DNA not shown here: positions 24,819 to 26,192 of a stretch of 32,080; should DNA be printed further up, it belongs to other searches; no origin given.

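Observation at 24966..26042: Transposase-type zinc ribbon fused to a metallophosphoesterase, placed between the endolysin and the virion connector genes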

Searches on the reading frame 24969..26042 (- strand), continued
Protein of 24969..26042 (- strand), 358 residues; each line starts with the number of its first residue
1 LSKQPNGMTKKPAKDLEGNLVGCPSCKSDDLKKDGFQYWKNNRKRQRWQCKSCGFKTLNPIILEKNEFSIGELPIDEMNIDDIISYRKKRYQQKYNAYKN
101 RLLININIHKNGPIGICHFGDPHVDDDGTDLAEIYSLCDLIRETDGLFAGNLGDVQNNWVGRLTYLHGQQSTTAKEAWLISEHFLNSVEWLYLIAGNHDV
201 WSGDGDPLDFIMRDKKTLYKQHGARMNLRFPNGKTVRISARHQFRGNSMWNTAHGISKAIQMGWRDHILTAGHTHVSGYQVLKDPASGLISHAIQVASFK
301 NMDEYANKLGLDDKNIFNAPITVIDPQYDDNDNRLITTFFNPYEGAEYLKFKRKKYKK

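Call 55: find_related_loci(query=A2, collection=viral_contigs, flank=7000)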
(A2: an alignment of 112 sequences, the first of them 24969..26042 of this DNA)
Query A2 (358 aa) in viral_contigs; peptide patterns used: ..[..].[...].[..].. (x = any residue, [..] = any of these).
600 stretches matched a pattern (row limit reached: there are more); 589 encode a relative of the query (tblastn E <= 1e-3); the best 80 are kept; 80 distinct loci.
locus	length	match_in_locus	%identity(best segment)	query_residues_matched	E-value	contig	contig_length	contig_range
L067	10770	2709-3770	84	3-355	0e+0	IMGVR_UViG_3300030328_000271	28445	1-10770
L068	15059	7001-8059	82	3-355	0e+0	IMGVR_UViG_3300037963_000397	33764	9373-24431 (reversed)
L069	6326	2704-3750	82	1-349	0e+0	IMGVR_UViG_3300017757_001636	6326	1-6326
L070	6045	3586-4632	82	1-349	0e+0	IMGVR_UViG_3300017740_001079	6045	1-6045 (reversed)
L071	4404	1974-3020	81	1-349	0e+0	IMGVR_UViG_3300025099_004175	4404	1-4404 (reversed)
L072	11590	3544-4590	80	1-349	0e+0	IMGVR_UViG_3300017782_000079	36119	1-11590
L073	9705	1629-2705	75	1-358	0e+0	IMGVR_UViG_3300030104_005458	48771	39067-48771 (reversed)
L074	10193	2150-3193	74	1-347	0e+0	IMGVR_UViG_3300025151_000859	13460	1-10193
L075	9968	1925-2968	74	1-347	0e+0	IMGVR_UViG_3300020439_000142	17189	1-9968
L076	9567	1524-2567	74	1-347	0e+0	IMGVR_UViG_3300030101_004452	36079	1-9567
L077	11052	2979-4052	73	1-357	0e+0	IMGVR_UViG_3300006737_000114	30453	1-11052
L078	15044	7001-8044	74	1-347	1e-180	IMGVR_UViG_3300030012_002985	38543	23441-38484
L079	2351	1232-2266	72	14-358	0e+0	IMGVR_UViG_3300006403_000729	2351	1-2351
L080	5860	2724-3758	72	14-358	1e-177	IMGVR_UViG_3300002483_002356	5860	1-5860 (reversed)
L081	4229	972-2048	68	1-357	0e+0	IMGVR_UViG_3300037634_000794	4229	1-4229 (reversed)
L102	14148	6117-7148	66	14-357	7e-167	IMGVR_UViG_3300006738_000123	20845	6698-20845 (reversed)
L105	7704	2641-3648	69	15-351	3e-166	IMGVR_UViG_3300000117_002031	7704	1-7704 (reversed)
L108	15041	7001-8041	65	8-355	4e-165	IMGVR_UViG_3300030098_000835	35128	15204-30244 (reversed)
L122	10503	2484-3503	66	14-354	1e-161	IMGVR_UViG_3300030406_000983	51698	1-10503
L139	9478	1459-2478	66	14-354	6e-156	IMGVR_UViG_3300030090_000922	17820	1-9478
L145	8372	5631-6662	63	14-358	1e-155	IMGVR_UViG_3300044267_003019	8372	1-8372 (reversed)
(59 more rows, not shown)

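Call 62: search_protein_families(library=pfam, proteins=[L145:4826-5605:+, L122:3875-5443:+, L122:6302-8554:+, L139:8025-9476:+, L108:6520-7008:+, L072:5416-5934:+, L078:9398-10096:+, L105:844-2178:+, L102:12380-13237:+, L139:457-675:+], max_evalue=0.01)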
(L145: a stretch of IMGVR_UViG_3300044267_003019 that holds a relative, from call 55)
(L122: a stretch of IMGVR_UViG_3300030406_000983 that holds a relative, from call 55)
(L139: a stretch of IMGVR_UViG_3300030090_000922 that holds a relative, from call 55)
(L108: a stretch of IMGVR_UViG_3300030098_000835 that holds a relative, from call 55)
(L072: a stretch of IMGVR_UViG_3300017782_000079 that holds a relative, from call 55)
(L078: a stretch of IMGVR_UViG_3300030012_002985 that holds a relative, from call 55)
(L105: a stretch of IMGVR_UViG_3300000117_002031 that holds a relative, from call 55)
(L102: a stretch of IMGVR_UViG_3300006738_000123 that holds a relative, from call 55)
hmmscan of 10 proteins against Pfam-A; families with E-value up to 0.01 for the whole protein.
L145:4826-5605:+ (259 aa): 1 family
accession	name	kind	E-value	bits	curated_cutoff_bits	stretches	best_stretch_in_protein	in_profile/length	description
PF03592.21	Terminase_2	-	1.4e-08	35.9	26.1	1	121-225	2-105/141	Terminase small subunit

L122:3875-5443:+ (522 aa): 0 families

L122:6302-8554:+ (750 aa): 1 family
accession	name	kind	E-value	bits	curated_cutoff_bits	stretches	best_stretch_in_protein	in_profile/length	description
PF16510.12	P22_portal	-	4.1e-47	161.4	26.1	1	23-672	9-568/594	Phage P22-like portal protein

L139:8025-9476:+ (484 aa): 1 family
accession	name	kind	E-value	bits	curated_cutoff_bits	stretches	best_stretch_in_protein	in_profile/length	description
PF17236.8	SU10_MCP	-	1.3e-15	58.1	24.1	1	192-481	56-252/292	SU10 major capsid protein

L108:6520-7008:+ (162 aa): 0 families

L072:5416-5934:+ (172 aa): 2 families
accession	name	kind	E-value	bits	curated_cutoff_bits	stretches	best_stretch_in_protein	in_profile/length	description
PF07352.17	Phage_Mu_Gam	-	2.6e-07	31.1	28.3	1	32-144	4-129/149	Bacteriophage Mu Gam like protein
PF13851.11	GAS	-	0.0034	17.2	32.3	1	18-96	94-165/200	Growth-arrest specific micro-tubule binding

L078:9398-10096:+ (232 aa): 1 family
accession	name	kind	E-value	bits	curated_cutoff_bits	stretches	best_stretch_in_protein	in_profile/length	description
PF12843.12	QSregVF_b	-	0.00041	20.6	22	1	149-174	12-37/66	Putative quorum-sensing-regulated virulence factor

L105:844-2178:+ (444 aa): 0 families

L102:12380-13237:+ (285 aa): 0 families

L139:457-675:+ (72 aa): 0 families

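Call 64: find_related_loci(query=L122:3875-5443:+, collection=viral_contigs, flank=4000)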
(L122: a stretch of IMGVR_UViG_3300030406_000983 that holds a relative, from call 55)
Query L122:3875-5443:+ (522 aa) in viral_contigs; peptide patterns used: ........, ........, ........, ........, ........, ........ (x = any residue, [..] = any of these).
600 stretches matched a pattern (row limit reached: there are more); 598 encode a relative of the query (tblastn E <= 1e-3); the best 80 are kept; 80 distinct loci.
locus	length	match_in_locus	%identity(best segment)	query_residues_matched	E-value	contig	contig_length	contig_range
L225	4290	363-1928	100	1-522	0e+0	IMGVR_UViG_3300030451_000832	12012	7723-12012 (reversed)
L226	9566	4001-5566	98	1-522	0e+0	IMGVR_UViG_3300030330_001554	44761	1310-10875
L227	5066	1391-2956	95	1-522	0e+0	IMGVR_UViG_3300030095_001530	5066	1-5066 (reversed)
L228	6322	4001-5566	95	1-522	0e+0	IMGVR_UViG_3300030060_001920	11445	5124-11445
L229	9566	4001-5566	93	1-522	0e+0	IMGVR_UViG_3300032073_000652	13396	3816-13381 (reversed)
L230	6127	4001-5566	94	1-522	0e+0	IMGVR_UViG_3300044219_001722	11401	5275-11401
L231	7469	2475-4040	94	1-522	0e+0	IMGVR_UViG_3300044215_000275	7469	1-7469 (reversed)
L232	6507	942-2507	94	1-522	0e+0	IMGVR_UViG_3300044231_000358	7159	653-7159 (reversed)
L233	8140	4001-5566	94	1-522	0e+0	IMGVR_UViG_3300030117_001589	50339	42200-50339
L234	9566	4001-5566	94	1-522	0e+0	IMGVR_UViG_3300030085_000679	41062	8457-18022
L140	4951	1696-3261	92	1-522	0e+0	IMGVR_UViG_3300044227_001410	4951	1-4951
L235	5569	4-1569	91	1-522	0e+0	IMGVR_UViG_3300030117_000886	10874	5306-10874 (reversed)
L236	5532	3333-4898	91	1-522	0e+0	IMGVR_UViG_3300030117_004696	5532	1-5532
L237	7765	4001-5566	91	1-522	0e+0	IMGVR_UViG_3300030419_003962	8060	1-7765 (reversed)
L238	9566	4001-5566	90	1-522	0e+0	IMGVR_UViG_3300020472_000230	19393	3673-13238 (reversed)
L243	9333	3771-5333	91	2-522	0e+0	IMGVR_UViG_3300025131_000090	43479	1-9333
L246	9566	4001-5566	92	1-522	0e+0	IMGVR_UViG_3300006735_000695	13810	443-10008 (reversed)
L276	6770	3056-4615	84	3-522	0e+0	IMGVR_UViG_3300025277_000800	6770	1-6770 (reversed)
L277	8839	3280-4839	84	3-522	0e+0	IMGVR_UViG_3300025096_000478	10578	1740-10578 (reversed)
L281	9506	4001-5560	86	3-522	0e+0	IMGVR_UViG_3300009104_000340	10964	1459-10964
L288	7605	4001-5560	80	2-522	0e+0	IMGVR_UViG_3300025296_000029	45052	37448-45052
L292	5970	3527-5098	81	1-522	0e+0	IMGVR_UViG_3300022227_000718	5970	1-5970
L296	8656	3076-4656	81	1-522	0e+0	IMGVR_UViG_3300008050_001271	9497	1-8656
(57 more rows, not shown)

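Call 68: search_protein_families(library=pfam, proteins=[L296:1671-2558:+, L276:1968-2849:+, L246:2721-3644:+, L288:1679-2572:+, L243:2270-3154:+, L243:3341-3778:+, L281:2810-3994:+, L277:2594-3277:+], max_evalue=0.05)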
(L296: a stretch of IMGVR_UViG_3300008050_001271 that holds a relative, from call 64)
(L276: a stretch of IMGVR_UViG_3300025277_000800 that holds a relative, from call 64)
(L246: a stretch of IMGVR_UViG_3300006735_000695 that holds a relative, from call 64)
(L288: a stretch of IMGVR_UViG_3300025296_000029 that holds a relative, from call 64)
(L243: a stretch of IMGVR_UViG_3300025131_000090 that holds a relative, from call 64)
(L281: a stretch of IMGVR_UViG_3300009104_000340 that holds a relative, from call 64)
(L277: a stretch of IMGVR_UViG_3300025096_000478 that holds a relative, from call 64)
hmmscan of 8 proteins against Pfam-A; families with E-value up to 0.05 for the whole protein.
L296:1671-2558:+ (296 aa): 7 families
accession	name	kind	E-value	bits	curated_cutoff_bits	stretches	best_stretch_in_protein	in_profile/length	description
PF13482.12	RNase_H_2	-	7.5e-10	39.4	22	1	90-223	26-162/165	RNase_H superfamily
PF12171.14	zf-C2H2_jaz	-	0.002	18.7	22.6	1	24-43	2-21/27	Zinc-finger double-stranded RNA-binding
PF03104.25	DNA_pol_B_exo1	-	0.0045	16.9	23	0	105-138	140-175/242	DNA polymerase family B, exonuclease domain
PF10108.15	DNA_pol_B_exo2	-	0.0053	16.9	24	0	76-157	7-87/213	Predicted 3'-5' exonuclease related to the exonuclease domain of PolB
PF12760.12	Zn_ribbon_IS1595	-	0.027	14.9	25.4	0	243-275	20-44/46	Transposase zinc-ribbon domain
PF23451.1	Zn_ribbon_PaaD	-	0.036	14.1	27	0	244-278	17-49/53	PaaD zinc beta ribbon domain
PF24292.1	DUF7479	-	0.05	14.2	27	1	243-280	4-42/60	Domain of unknown function (DUF7479)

L276:1968-2849:+ (294 aa): 2 families
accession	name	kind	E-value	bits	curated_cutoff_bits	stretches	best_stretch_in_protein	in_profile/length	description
PF00149.33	Metallophos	-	2.2e-05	25.4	21.5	1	65-231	1-158/191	Calcineurin-like phosphoesterase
PF12850.12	Metallophos_2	-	0.021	15.3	27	1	150-243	56-130/154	Calcineurin-like phosphoesterase superfamily domain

L246:2721-3644:+ (308 aa): 4 families
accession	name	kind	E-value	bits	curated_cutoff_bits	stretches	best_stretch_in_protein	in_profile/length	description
PF12850.12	Metallophos_2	-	0.0087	16.5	27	1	163-279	56-140/154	Calcineurin-like phosphoesterase superfamily domain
PF03104.25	DNA_pol_B_exo1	-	0.012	15.4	23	0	157-213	151-205/242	DNA polymerase family B, exonuclease domain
PF23451.1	Zn_ribbon_PaaD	-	0.026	14.6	27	0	3-13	17-27/53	PaaD zinc beta ribbon domain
PF19148.5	DUF5830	-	0.028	14.8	26.8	0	12-51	51-90/114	Family of unknown function (DUF5830)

L288:1679-2572:+ (298 aa): 4 families
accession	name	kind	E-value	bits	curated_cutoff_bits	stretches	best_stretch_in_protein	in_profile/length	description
PF02701.20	Zn_ribbon_Dof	-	8.7e-05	23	26.6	1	3-38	6-39/59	Dof domain, zinc finger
PF22811.2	Zn_ribbon_NrdR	-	0.0054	17.1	27.2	1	1-38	1-39/42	Transcriptional repressor NrdR-like, N-terminal domain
PF12850.12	Metallophos_2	-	0.012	16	27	1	147-248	50-131/154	Calcineurin-like phosphoesterase superfamily domain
PF24042.1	DUF7351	-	0.022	15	31.2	1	2-47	68-114/177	Domain of unknown function (DUF7351)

L243:2270-3154:+ (295 aa): 1 family
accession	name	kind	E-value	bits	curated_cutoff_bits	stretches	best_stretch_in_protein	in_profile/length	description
PF12850.12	Metallophos_2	-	0.0027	18.1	27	1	150-240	56-127/154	Calcineurin-like phosphoesterase superfamily domain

L243:3341-3778:+ (146 aa): 1 family
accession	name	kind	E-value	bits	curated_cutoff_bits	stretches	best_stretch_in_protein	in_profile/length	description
PF00856.33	SET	-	3.6e-07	31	22.4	1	90-127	64-105/105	SET domain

L281:2810-3994:+ (395 aa): 0 families

L277:2594-3277:+ (228 aa): 0 families

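Call 75: search_protein_families(library=phrogs, proteins=[L296:1671-2558:+, L276:1968-2849:+, L292:2014-3291:+, L078:9398-10096:+, L145:4826-5605:+, L122:3875-5443:+], max_evalue=0.001)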
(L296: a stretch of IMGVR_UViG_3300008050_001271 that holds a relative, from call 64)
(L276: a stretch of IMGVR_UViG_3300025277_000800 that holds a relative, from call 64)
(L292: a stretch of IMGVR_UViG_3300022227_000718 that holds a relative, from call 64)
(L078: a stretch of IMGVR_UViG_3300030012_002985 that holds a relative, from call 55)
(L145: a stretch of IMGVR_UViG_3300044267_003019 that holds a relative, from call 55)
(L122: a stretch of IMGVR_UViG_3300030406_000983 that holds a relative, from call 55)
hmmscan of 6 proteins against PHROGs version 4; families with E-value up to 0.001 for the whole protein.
L296:1671-2558:+ (296 aa): 5 families
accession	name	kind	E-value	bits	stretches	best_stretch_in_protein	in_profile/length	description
phrog_403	-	DNA, RNA and nucleotide metabolism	2.3e-78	264.4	1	13-289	33-311/321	DNA polymerase exonuclease subunit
phrog_17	-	DNA, RNA and nucleotide metabolism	1.4e-08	34.2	1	42-232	667-831/1445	DNA polymerase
phrog_192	-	DNA, RNA and nucleotide metabolism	1.2e-07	32.4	1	99-183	163-247/397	DNA polymerase exonuclease subunit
phrog_6504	-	unknown function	8.9e-05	23.6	0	2-39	8-50/61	-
phrog_10675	-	unknown function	0.00025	22.2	0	240-278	4-41/98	-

L276:1968-2849:+ (294 aa): 2 families
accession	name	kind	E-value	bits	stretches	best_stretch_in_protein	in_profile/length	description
phrog_7339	-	DNA, RNA and nucleotide metabolism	7.7e-25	88.7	1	58-269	23-234/263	DNA repair exonuclease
phrog_6504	-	unknown function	0.00062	20.9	0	2-44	9-52/61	-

L292:2014-3291:+ (426 aa): 3 families
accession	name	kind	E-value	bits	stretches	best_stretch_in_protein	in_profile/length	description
phrog_20266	-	other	4e-47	162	1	152-425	159-445/450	metallo-phosphoesterase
phrog_221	-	other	1.3e-29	104.5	1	119-425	75-362/367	metallo-phosphoesterase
phrog_1191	-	integration and excision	3.1e-05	24.9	1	2-33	7-39/90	transposase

L078:9398-10096:+ (232 aa): 4 families
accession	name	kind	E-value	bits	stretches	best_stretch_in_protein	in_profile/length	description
phrog_11717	-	unknown function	1.9e-22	81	1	8-123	28-144/208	-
phrog_23738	-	unknown function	9.4e-11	42.7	1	9-132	9-142/198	-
phrog_3628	-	unknown function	0.00011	22.4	1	149-204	102-161/257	-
phrog_192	-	DNA, RNA and nucleotide metabolism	0.00031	21.2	1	142-179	294-335/397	DNA polymerase exonuclease subunit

L145:4826-5605:+ (259 aa): 1 family
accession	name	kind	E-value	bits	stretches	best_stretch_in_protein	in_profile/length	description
phrog_51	-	head and packaging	3.4e-09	37.8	1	104-241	73-217/261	terminase small subunit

L122:3875-5443:+ (522 aa): 4 families
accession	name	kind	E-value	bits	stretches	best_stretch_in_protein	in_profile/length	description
phrog_38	-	head and packaging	1.8e-71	242.8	1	7-490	259-698/760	terminase large subunit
phrog_5573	-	head and packaging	5e-08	33.7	1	231-493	6-232/250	terminase large subunit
phrog_14112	-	unknown function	1.9e-07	31.8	1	46-187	92-236/247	-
phrog_4758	-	head and packaging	1.3e-05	25.7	1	15-249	12-240/243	terminase large subunit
